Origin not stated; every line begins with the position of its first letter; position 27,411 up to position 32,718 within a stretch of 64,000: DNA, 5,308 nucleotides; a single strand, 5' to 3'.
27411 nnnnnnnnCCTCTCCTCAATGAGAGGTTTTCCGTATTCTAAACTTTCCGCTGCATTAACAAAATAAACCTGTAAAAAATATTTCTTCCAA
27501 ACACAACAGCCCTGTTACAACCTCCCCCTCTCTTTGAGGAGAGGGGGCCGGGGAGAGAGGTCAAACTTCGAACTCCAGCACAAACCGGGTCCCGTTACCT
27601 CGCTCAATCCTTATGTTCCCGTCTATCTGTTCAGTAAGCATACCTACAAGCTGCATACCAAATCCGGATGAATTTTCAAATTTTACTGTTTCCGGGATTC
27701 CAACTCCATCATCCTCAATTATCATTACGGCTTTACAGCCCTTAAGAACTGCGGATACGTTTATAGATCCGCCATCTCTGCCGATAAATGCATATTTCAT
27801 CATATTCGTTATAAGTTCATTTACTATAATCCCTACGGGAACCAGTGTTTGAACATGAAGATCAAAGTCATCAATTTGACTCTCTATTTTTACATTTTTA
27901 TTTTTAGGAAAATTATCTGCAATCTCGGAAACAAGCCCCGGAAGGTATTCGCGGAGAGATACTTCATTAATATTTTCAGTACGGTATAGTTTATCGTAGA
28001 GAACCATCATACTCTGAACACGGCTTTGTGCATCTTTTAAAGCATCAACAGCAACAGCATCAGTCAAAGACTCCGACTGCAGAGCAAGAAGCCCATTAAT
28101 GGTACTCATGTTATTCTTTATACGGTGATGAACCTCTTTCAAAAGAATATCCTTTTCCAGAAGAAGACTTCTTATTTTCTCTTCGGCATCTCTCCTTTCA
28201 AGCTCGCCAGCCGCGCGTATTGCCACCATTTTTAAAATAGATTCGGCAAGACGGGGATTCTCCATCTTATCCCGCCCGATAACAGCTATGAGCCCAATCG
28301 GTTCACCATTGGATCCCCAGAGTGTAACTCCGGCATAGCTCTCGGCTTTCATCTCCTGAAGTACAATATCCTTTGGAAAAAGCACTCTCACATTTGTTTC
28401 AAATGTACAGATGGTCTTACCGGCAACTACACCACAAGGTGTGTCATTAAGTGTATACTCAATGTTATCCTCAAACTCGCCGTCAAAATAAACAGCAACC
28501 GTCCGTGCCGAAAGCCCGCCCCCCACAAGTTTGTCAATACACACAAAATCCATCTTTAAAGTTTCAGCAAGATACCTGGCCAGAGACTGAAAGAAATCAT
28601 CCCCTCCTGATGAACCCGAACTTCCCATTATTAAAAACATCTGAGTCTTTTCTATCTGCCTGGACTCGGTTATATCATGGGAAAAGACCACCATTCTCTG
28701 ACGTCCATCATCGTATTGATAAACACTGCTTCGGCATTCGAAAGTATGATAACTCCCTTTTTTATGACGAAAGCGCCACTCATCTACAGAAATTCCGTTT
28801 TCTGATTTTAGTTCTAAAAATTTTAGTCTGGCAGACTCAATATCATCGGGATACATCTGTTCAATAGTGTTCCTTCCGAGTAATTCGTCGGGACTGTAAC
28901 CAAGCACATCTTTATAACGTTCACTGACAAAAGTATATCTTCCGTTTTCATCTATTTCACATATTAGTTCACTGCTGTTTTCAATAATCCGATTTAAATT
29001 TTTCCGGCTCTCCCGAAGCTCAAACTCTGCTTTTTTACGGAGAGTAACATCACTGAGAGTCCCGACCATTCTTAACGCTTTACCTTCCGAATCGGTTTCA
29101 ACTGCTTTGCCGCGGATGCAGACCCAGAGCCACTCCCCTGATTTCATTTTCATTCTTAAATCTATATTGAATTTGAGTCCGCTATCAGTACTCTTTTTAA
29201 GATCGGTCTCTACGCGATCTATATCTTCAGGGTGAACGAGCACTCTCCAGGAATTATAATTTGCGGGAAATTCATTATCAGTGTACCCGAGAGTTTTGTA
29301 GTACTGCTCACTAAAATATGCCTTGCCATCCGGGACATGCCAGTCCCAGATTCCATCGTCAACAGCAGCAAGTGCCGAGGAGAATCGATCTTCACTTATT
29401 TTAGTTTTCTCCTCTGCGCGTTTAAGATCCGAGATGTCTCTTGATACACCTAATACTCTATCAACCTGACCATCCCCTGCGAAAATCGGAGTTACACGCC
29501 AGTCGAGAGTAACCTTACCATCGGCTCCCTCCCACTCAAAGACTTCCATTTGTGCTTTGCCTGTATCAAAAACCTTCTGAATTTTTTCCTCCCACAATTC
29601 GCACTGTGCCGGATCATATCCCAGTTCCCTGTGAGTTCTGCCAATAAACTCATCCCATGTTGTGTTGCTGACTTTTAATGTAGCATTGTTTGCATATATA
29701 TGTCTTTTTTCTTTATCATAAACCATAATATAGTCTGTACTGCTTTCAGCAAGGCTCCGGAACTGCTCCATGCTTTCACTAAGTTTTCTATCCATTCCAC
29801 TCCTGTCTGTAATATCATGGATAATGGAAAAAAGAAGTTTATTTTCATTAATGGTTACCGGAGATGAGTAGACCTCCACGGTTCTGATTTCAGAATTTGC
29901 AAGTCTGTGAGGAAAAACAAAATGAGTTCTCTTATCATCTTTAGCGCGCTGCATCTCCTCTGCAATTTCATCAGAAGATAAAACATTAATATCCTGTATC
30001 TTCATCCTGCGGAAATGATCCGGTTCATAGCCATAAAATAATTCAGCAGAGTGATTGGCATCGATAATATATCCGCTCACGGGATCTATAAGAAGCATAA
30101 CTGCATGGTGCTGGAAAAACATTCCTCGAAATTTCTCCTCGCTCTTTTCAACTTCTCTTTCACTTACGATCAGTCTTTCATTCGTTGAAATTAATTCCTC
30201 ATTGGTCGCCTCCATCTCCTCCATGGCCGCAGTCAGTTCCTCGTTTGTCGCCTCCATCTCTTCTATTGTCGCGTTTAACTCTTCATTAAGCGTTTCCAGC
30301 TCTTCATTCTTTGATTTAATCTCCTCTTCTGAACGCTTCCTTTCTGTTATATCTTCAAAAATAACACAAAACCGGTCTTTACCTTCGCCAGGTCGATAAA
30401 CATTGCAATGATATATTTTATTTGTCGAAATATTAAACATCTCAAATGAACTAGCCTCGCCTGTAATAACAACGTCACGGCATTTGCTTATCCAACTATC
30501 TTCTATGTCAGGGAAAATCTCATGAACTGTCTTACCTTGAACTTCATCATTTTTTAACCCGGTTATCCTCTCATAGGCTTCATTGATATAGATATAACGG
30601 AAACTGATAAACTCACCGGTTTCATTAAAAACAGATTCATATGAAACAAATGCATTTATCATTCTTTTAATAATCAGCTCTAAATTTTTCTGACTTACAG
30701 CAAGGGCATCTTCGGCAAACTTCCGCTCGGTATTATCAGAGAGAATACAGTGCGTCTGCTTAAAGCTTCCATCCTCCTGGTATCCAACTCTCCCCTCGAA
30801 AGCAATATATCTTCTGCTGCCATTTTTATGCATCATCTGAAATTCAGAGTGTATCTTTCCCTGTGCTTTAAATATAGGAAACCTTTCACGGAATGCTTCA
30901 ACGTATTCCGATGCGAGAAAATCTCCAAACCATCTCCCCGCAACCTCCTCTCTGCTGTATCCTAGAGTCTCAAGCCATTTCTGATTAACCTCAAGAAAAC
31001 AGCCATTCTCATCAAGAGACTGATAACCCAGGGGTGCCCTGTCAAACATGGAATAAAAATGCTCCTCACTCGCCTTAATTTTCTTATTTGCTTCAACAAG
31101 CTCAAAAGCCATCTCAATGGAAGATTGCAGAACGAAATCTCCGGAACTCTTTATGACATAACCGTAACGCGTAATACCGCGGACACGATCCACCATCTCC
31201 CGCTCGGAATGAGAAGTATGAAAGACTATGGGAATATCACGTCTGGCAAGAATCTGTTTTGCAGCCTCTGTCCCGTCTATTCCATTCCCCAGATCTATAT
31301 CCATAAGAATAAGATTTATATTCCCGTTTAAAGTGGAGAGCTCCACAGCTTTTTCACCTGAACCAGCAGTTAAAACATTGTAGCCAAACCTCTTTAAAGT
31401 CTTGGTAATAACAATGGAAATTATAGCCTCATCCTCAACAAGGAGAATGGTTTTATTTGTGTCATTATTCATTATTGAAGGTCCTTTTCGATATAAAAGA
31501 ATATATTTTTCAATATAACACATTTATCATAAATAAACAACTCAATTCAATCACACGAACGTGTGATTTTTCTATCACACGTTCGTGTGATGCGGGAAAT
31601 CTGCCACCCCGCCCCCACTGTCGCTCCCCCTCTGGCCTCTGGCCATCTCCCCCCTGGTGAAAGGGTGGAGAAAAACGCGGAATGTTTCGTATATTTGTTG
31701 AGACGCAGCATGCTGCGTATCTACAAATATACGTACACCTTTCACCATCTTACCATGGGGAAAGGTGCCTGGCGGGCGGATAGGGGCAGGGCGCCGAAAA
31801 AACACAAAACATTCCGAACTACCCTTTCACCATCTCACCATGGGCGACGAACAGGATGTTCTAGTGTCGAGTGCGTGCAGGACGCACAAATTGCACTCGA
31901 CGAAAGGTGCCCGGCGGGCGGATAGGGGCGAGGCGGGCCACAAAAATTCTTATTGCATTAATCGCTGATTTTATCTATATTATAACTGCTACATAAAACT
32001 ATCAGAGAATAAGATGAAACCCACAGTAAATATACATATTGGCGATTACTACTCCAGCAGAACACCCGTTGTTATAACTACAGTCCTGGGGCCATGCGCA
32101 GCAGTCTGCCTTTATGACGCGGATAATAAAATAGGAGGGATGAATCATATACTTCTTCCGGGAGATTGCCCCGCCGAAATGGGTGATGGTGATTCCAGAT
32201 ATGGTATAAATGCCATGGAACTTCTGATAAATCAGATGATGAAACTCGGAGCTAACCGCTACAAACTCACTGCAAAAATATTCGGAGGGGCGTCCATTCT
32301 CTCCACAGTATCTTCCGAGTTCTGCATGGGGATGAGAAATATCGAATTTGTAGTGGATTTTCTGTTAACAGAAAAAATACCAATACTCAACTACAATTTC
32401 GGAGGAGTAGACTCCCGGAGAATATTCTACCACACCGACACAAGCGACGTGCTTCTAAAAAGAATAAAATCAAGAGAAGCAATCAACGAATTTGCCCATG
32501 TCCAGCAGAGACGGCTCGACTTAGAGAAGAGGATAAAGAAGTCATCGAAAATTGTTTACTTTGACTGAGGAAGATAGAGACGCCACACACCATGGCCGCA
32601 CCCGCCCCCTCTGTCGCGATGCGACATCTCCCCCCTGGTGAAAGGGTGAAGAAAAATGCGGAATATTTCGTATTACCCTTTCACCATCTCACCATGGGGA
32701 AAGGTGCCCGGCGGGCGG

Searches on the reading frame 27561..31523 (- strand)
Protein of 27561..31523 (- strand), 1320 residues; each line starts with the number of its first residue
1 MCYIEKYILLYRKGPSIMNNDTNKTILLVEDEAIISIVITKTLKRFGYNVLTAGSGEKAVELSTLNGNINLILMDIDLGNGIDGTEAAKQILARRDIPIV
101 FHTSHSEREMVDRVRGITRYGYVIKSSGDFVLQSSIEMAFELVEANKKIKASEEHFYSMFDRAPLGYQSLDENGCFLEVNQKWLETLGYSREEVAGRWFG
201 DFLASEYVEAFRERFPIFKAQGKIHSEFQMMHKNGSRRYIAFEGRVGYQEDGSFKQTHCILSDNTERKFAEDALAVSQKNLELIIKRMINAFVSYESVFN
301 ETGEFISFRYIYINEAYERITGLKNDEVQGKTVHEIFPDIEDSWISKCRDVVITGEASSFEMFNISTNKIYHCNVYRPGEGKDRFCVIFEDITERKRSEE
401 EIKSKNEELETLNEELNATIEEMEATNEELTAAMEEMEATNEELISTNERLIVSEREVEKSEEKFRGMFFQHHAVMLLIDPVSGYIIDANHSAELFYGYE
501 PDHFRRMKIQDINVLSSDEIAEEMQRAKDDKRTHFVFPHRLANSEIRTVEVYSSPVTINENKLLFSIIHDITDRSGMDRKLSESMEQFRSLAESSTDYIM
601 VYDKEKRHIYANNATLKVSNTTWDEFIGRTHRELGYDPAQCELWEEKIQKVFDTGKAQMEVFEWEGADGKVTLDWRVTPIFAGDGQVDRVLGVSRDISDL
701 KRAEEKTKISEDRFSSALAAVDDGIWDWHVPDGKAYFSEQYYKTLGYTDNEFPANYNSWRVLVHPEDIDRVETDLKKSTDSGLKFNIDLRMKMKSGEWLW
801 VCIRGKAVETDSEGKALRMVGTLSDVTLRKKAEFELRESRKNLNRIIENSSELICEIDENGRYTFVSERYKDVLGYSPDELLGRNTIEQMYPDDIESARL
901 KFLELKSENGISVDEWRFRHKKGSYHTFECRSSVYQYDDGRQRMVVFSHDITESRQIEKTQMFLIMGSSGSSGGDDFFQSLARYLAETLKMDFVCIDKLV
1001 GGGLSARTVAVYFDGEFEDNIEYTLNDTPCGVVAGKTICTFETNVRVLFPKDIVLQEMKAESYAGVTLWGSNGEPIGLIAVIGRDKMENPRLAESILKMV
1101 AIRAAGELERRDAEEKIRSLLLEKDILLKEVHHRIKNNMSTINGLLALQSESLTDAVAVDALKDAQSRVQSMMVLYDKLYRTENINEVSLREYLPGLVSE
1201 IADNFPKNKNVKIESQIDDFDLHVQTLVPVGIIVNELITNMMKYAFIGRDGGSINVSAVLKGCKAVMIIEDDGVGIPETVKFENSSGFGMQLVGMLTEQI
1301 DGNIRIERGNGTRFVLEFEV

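Call 86: search_protein_families(library=pfam, proteins=[window:27561-31523:-], max_evalue=0.00001)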
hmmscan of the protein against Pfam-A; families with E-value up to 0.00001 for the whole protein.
window:27561-31523:- (1320 aa): 9 families
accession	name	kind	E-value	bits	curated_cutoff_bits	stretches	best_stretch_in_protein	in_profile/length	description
PF08447.18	PAS_3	-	1e-54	183.2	25.6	3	735-822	2-88/89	PAS fold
PF13426.13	PAS_9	-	6.8e-50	168.1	27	3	170-266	7-103/103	PAS domain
PF08448.16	PAS_4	-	2.3e-48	163.4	23.1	3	593-702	2-110/110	PAS fold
PF00989.32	PAS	-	3.4e-33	114.5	22.6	1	843-949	3-111/113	PAS fold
PF13188.13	PAS_8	-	1.2e-23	82.6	21.8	0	843-893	3-53/65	PAS domain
PF07568.18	HisKA_2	-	4.6e-21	75.1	22.3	1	1130-1203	1-74/76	Histidine kinase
PF00072.30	Response_reg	-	1.1e-14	55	30.2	1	26-132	1-106/111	Response regulator receiver domain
PF02518.31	HATPase_c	-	6.6e-10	39.8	26.4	1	1232-1318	8-107/111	Histidine kinase-, DNA gyrase B-, and HSP90-like ATPase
PF14598.12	PAS_11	-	6.4e-08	33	25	0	757-810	35-88/109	PAS domain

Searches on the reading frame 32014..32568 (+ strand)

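Call 86: search_protein_families(library=pfam, proteins=[window:32014-32568:+], max_evalue=0.00001)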
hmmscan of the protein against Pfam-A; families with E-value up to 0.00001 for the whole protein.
window:32014-32568:+ (184 aa): 1 family
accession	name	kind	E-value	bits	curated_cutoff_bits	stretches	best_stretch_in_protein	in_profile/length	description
PF03975.18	CheD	-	2.3e-24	86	25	1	54-150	10-108/108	CheD chemotactic sensory transduction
